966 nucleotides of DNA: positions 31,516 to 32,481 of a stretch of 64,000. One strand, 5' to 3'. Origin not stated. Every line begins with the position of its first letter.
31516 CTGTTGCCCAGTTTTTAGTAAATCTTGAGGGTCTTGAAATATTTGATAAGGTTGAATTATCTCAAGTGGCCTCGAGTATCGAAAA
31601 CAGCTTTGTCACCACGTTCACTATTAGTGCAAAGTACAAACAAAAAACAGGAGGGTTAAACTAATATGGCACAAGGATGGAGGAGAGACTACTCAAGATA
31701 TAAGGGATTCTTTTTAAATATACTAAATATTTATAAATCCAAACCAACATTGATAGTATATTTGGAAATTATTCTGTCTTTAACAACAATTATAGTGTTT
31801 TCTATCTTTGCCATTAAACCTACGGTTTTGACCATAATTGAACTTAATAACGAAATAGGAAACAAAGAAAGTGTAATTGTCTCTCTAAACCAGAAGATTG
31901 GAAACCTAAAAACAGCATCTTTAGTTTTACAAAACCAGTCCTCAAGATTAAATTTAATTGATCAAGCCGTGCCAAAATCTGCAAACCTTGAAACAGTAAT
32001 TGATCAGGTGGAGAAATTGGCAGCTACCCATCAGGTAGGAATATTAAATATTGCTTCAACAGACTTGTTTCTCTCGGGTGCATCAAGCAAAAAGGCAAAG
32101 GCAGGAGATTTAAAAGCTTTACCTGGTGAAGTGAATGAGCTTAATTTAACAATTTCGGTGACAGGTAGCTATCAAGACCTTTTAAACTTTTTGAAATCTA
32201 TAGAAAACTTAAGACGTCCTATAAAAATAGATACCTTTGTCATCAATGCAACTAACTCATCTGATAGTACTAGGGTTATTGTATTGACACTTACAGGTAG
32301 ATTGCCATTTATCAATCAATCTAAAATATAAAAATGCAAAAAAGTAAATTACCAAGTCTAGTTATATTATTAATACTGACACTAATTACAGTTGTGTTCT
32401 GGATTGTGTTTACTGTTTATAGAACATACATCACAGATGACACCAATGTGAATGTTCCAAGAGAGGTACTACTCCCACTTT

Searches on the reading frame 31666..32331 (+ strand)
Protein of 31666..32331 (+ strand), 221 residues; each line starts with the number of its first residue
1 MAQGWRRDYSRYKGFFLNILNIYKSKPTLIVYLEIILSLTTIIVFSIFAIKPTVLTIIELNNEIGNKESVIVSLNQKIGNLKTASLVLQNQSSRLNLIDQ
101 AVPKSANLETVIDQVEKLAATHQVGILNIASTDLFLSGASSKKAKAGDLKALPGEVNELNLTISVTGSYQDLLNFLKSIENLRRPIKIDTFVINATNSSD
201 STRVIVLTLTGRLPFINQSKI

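Call 39: search_protein_families(library=pfam, proteins=[window:31666-32331:+], max_evalue=0.001)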
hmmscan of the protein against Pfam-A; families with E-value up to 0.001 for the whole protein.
window:31666-32331:+ (221 aa): 2 families
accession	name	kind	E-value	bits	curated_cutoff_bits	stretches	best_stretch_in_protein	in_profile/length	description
PF04350.18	PilO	-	6e-07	30.1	22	1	158-202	86-130/145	Pilus assembly protein, PilO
PF10741.14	T2SSM_b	-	0.0002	21.7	21.7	1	151-200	47-94/111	Type II secretion system (T2SS), protein M subtype b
